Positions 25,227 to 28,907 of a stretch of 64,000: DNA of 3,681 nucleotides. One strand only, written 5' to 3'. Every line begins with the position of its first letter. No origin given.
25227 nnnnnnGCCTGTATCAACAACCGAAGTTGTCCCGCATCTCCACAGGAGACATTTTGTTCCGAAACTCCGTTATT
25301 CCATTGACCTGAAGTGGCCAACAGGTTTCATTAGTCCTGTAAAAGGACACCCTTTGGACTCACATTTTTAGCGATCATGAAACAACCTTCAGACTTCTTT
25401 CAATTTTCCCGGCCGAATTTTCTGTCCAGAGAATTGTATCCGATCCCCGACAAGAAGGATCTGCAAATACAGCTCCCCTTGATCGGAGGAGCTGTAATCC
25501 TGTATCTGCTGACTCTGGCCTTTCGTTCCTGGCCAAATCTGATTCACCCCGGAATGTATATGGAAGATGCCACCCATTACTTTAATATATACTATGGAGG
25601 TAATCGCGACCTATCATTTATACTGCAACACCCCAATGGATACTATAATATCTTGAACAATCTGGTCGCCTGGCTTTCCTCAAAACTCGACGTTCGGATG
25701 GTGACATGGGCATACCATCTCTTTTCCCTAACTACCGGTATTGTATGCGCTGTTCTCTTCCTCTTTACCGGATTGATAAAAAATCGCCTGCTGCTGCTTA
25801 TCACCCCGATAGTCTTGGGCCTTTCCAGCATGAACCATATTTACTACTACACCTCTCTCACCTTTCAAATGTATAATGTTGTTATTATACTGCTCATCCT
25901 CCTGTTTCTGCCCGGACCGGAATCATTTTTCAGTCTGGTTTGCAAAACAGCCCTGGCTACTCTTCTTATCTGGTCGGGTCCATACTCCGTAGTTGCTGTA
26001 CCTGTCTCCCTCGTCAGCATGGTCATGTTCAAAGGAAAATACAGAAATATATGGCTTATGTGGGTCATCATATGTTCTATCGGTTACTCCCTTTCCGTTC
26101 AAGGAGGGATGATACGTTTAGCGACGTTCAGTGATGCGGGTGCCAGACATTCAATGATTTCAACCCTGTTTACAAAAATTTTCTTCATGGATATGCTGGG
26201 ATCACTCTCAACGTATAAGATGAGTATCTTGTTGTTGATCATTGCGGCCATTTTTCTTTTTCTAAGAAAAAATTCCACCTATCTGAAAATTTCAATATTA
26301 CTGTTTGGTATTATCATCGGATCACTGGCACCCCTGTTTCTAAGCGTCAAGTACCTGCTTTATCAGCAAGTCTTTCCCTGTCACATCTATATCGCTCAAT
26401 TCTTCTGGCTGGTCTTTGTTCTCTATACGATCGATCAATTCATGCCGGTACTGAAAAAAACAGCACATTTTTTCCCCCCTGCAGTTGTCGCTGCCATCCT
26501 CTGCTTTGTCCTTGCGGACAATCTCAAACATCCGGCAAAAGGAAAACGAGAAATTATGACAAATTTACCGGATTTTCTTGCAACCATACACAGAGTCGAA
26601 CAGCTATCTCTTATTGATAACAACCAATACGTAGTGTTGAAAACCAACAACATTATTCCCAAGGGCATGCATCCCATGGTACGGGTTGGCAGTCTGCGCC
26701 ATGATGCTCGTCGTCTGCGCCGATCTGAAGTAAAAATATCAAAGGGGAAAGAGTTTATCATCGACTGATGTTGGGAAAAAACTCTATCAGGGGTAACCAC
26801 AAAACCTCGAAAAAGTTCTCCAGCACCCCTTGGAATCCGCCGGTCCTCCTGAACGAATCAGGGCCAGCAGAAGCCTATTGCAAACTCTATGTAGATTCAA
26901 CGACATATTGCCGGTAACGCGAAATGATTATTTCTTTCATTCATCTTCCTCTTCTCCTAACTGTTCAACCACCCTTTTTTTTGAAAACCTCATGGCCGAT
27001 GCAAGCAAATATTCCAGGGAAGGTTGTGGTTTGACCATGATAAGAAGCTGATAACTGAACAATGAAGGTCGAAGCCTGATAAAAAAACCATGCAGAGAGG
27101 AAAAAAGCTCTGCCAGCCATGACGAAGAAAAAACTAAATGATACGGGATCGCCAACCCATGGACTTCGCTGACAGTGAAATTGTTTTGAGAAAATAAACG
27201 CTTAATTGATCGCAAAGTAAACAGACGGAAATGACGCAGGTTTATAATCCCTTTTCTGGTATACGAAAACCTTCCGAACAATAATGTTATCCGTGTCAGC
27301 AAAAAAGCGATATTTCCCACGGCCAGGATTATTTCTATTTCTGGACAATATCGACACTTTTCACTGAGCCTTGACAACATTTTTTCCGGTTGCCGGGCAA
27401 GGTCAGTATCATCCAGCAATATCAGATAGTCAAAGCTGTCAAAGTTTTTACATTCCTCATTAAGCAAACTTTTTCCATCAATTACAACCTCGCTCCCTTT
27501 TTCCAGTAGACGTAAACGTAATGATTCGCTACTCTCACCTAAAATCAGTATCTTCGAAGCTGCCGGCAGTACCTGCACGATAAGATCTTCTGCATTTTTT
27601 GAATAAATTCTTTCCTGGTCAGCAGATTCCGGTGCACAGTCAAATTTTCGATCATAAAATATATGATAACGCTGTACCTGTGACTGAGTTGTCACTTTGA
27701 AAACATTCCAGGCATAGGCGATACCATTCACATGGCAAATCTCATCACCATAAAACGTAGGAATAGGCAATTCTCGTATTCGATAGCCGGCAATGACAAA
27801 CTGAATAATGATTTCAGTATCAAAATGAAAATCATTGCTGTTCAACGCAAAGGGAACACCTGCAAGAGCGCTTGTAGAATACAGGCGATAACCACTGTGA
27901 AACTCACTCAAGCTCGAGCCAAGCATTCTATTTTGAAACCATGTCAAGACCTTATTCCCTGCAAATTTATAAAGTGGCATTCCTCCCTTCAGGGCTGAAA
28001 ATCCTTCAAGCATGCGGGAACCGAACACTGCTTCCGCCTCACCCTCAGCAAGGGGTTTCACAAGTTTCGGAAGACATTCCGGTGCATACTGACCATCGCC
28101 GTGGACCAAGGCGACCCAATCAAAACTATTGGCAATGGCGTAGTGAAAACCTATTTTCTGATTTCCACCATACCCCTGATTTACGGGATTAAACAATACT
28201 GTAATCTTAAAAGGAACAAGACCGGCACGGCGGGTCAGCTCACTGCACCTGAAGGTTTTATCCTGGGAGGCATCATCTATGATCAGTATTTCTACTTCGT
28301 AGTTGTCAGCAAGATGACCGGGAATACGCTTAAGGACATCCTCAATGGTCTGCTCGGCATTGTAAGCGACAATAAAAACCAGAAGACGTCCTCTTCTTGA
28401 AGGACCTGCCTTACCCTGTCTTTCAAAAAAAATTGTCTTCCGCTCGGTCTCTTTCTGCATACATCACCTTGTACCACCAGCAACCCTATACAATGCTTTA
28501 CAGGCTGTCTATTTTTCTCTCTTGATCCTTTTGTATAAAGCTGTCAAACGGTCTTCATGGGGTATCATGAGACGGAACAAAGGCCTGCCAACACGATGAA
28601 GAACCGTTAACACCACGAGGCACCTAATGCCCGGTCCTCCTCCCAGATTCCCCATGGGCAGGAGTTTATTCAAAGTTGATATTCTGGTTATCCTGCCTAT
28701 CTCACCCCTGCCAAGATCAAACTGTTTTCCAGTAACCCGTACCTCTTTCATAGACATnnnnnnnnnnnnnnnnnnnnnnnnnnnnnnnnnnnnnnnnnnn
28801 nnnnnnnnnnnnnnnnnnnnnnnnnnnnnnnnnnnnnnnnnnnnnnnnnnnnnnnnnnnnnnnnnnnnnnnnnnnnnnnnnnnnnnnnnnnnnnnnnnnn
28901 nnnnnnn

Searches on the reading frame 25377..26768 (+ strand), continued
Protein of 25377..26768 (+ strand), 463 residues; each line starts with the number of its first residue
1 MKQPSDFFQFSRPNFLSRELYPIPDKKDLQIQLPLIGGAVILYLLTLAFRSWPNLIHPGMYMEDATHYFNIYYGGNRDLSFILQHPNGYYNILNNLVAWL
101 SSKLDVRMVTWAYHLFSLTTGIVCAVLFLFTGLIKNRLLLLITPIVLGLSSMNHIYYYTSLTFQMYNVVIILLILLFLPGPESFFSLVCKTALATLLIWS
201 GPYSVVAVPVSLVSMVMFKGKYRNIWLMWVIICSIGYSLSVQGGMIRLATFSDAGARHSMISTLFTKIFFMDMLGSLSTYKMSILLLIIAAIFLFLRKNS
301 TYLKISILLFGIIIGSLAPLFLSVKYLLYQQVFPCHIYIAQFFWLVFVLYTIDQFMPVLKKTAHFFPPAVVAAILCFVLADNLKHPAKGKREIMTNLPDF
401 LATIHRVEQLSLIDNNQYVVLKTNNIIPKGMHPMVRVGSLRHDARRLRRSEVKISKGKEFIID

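Call 67: fold_search(model_id=the predicted structure, library=viral)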
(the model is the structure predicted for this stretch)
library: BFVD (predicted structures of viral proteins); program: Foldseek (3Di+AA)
matches with E <= 10: 65; with E <= 0.001: 0
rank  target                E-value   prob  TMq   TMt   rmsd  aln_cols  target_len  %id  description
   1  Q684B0                2.0e-01  0.80  0.38  0.32   9.7       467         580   14  (no name in the UniProt tables at hand)
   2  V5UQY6                2.1e-01  0.96  0.46  0.47   7.2       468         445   10  Uncharacterized protein [Oenococcus phage phiS13]
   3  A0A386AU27            3.5e-01  0.11  0.11  0.14  21.2       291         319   13  G protein-coupled receptor 6 [Elephant endotheliotropic herpesvirus 1A]
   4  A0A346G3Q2            5.0e-01  0.15  0.16  0.19  20.0       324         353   12  (no name in the UniProt tables at hand)
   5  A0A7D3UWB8            1.3e+00  0.03  0.10  0.12  25.2       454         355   12  Uncharacterized protein [Fadolivirus FV1/VV64]
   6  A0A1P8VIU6            1.9e+00  0.04  0.10  0.13  24.0       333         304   11  Envelope protein [Murid betaherpesvirus 3]
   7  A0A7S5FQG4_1          1.9e+00  0.04  0.11  0.07  35.4       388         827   12  Tail tape-measure protein [Bacteriophage DSS3_VP1]
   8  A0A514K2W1            2.2e+00  0.44  0.40  0.53   7.3       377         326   13  Uncharacterized protein [Nitrosopumilus spindle-shaped virus]
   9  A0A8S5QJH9            2.3e+00  0.05  0.11  0.17  18.4       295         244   14  Putative vitamin uptake transporter [Siphoviridae sp. ctiOl67]
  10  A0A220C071            2.4e+00  0.08  0.11  0.21  15.5       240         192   13  (no name in the UniProt tables at hand)
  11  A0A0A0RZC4            2.4e+00  0.03  0.11  0.15  24.5       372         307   12  BILF1 [Ateles paniscus lymphocryptovirus 1]
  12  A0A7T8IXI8            2.5e+00  0.05  0.13  0.21  20.9       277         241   14  (no name in the UniProt tables at hand)
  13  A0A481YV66            2.6e+00  0.03  0.12  0.11  24.6       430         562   10  ABC transporter [Marseillevirus LCMAC103]
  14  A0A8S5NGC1            2.8e+00  0.03  0.12  0.07  25.1       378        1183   11  Tail tape measure (Fragment) [Siphoviridae sp. ctxOE3]
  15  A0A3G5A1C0            3.0e+00  0.02  0.11  0.13  21.6       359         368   10  Uncharacterized protein [Gaeavirus sp.]
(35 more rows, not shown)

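Call 70: search_protein_families(library=ncbifam, proteins=[L085:9263-9994:+, L085:8263-9252:+], max_evalue=0.0001)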
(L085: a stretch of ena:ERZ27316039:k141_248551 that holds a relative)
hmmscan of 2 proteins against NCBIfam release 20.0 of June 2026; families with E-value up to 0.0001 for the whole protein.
L085:9263-9994:+ (243 aa): 9 families
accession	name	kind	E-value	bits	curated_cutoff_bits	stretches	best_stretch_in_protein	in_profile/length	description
TIGR04182.1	glyco_TIGR04182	equivalog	7.8e-14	51.7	325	1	2-210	3-201/293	S-layer glycoprotein N-glycosyltransferase AglJ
NF041391.1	DPhHxTase_Halo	equivalog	3.2e-11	42.6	375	1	5-195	1-179/213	dolichyl-phosphate hexose transferase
NF058614.1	PPMAGASynPpgS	equivalog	8.7e-11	41.7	370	1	3-195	4-192/226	polyprenyl-phospho-N-acetylgalactosaminyl synthase PpgS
NF010496.0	PRK13915.1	equivalog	1.7e-07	30.6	262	1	3-88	35-127/307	glucosyl-3-phosphoglycerate synthase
NF047588.1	GlcsyltransPgfSStrep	equivalog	6.5e-07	28.9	500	1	2-175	4-176/308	glycosyltransferase PgfS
TIGR04283.1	glyco_like_mftF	equivalog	2.4e-06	27.3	182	1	3-169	3-166/221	TIGR04283 family arsenosugar biosynthesis glycosyltransferase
NF041875.1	EPS_EpsD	equivalog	3.9e-06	26.5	370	1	3-162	3-166/325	exopolysaccharide biosynthesis glycosyltransferase EpsD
TIGR03469.1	HpnB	hypoth_equivalog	2.8e-05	23.3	379.25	1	2-53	47-100/386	hopene-associated glycosyltransferase HpnB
NF047683.1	TeichurnBiosyTuaG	equivalog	8.2e-05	22.4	400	0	2-47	9-55/252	teichuronic acid biosynthesis protein TuaG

L085:8263-9252:+ (329 aa): 18 families
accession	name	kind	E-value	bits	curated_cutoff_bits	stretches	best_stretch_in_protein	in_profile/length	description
NF007986.1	PRK10714.1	equivalog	1e-59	202.1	529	1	3-311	5-309/316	undecaprenyl-phosphate 4-deoxy-4-formamido-L-arabinose transferase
NF047588.1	GlcsyltransPgfSStrep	equivalog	1.7e-43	149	500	1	5-312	2-304/308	glycosyltransferase PgfS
TIGR03937.1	PgaC_IcaA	equivalog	6.6e-19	68.1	422.3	1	3-114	44-152/407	poly-beta-1,6-N-acetyl-D-glucosamine synthase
TIGR04182.1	glyco_TIGR04182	equivalog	1.2e-16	61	325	1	6-296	2-283/293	S-layer glycoprotein N-glycosyltransferase AglJ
NF007482.0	PRK10073.1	equivalog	4.1e-14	52.3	423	1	2-108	4-106/334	glycosyltransferase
NF058614.1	PPMAGASynPpgS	equivalog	6.2e-12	45.4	370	1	8-196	4-194/226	polyprenyl-phospho-N-acetylgalactosaminyl synthase PpgS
NF047683.1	TeichurnBiosyTuaG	equivalog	3.4e-11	43.3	400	1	3-107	5-106/252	teichuronic acid biosynthesis protein TuaG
NF041875.1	EPS_EpsD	equivalog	1.2e-10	41.3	370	1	6-112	1-104/325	exopolysaccharide biosynthesis glycosyltransferase EpsD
NF041391.1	DPhHxTase_Halo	equivalog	2.3e-10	39.8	375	1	25-171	12-154/213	dolichyl-phosphate hexose transferase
TIGR04283.1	glyco_like_mftF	equivalog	5.3e-10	39.3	182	1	6-141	1-126/221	TIGR04283 family arsenosugar biosynthesis glycosyltransferase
TIGR04242.1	nodulat_NodC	equivalog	2.3e-08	33.4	550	1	5-112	49-156/395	chitooligosaccharide synthase NodC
NF038302.1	EPS_HpsE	equivalog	4.7e-08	32.4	300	1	6-99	3-98/307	hormogonium polysaccharide biosynthesis glycosyltransferase HpsE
TIGR03965.1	mycofact_glyco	equivalog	6.7e-08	31.8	280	1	4-112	74-179/467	mycofactocin biosynthesis glycosyltransferase MftF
NF050050.1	ProtGlycPglI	equivalog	9.2e-08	31.8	500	1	5-136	3-132/306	GalNAc(5)-diNAcBac-PP-undecaprenol beta-1,3-glucosyltransferase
TIGR03111.1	glyc2_xrt_Gpos1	hypoth_equivalog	1.7e-07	30.4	363.95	1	5-114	50-158/439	TIGR03111 family XrtG-associated glycosyltransferase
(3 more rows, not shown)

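Call 71: find_related_loci(query=A1, collection=metagenome_contigs, flank=7000)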
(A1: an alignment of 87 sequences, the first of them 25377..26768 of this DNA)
Query A1 (463 aa) in metagenome_contigs; peptide patterns used: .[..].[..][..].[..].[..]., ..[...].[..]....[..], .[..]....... (x = any residue, [..] = any of these).
219 stretches matched a pattern; 43 encode a relative of the query (tblastn E <= 1e-3); 42 distinct loci.
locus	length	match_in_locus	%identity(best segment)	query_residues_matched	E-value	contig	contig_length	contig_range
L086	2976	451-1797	54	14-463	4e-167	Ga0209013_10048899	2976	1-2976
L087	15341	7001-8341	45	7-463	3e-127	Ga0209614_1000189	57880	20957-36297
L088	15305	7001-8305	47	24-461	1e-122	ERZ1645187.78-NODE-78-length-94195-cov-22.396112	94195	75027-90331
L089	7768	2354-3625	47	39-463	8e-122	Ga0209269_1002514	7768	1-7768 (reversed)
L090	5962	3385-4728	47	15-461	5e-120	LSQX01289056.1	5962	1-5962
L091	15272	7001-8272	47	39-463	7e-117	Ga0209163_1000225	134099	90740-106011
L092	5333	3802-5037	50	50-461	2e-115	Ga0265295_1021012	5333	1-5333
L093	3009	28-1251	44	50-463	5e-111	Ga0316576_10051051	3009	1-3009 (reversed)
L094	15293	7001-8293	37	30-463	2e-91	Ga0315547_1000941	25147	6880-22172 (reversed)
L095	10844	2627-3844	38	35-445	5e-87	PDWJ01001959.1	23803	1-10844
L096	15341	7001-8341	34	18-458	1e-85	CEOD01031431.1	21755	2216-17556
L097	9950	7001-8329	38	2-438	5e-85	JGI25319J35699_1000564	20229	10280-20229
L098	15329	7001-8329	38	2-438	5e-85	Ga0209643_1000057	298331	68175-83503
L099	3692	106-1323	38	35-445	4e-83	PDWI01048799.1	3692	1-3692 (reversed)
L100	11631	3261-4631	39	1-456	5e-82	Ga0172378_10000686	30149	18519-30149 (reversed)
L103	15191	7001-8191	38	50-447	3e-79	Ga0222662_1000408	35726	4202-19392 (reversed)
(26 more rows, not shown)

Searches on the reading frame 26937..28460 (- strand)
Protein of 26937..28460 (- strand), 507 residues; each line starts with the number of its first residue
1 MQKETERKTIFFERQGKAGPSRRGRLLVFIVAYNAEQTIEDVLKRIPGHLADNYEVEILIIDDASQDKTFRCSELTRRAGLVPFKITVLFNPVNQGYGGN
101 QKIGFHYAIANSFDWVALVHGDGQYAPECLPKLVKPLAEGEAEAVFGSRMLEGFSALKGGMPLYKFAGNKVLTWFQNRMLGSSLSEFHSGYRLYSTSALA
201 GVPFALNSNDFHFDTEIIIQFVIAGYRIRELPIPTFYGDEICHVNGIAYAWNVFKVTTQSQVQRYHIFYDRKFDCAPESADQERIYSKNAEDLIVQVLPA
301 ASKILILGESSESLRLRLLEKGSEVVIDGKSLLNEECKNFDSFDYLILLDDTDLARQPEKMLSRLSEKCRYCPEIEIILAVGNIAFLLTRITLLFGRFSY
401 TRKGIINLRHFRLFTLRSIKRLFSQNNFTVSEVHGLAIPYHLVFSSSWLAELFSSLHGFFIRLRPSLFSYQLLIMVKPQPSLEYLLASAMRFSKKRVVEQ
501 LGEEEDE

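Call 3: search_protein_families(library=pfam, proteins=[window:26937-28460:-], max_evalue=0.01)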
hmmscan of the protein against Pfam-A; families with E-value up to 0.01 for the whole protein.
window:26937-28460:- (507 aa): 2 families
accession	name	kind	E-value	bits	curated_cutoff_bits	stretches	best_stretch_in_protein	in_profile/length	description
PF00535.33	Glycos_transf_2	-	1.3e-19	71.2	23.3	1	28-199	2-164/168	Glycosyl transferase family 2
PF13641.12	Glyco_tranf_2_3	-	3.5e-05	24.4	27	1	26-142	3-116/230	Glycosyltransferase like family 2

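Call 5: search_protein_families(library=ncbifam, proteins=[window:26937-28460:-], max_evalue=1)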
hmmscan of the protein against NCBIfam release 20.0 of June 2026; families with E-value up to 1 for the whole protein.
window:26937-28460:- (507 aa): 16 families
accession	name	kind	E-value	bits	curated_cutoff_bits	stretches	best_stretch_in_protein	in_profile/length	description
TIGR04182.1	glyco_TIGR04182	equivalog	4.5e-17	62.4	325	1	28-233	4-188/293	S-layer glycoprotein N-glycosyltransferase AglJ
NF041391.1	DPhHxTase_Halo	equivalog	8e-11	41.3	375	1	32-234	3-182/213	dolichyl-phosphate hexose transferase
NF047588.1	GlcsyltransPgfSStrep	equivalog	1.6e-07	30.9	500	1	26-201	3-166/308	glycosyltransferase PgfS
NF047683.1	TeichurnBiosyTuaG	equivalog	2.9e-05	23.8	400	1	28-139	10-113/252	teichuronic acid biosynthesis protein TuaG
NF007986.1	PRK10714.1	equivalog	0.00016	20.8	529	1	27-140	9-118/316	undecaprenyl-phosphate 4-deoxy-4-formamido-L-arabinose transferase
TIGR03937.1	PgaC_IcaA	equivalog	0.00055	19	422.3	1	23-147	44-161/407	poly-beta-1,6-N-acetyl-D-glucosamine synthase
TIGR03111.1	glyc2_xrt_Gpos1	hypoth_equivalog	0.00055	18.8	363.95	1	26-73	51-98/439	TIGR03111 family XrtG-associated glycosyltransferase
NF053739.1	GlytfEpsEBac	equivalog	0.00071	18.6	450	1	28-151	5-121/265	glycosyltransferase EpsE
NF010496.0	PRK13915.1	equivalog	0.0013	17.9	262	1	26-73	33-81/307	glucosyl-3-phosphoglycerate synthase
NF038302.1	EPS_HpsE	equivalog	0.0014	17.6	300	1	27-90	4-68/307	hormogonium polysaccharide biosynthesis glycosyltransferase HpsE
NF041875.1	EPS_EpsD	equivalog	0.0021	17.5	370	1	28-148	3-115/325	exopolysaccharide biosynthesis glycosyltransferase EpsD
NF050050.1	ProtGlycPglI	equivalog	0.0051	16.2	500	1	26-153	4-123/306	GalNAc(5)-diNAcBac-PP-undecaprenol beta-1,3-glucosyltransferase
TIGR04283.1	glyco_like_mftF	equivalog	0.0054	16.3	182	1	28-146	3-107/221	TIGR04283 family arsenosugar biosynthesis glycosyltransferase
NF007482.0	PRK10073.1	equivalog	0.012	14.6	423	1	25-135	7-108/334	glycosyltransferase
TIGR03965.1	mycofact_glyco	equivalog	0.056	12.3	280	1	34-146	84-188/467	mycofactocin biosynthesis glycosyltransferase MftF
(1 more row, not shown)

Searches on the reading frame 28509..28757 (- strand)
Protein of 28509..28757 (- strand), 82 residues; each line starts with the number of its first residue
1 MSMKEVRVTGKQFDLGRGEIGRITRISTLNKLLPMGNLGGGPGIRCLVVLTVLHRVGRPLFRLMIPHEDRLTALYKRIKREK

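Call 4: search_protein_families(library=pfam, proteins=[window:28509-28757:-], max_evalue=0.01)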
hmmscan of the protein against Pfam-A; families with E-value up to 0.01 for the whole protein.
window:28509-28757:- (82 aa): 0 families

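Call 45: search_protein_families(library=ncbifam, proteins=[window:28509-28757:-], max_evalue=0.01)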
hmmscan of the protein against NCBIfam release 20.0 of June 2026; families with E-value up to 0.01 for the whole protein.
window:28509-28757:- (82 aa): 0 families
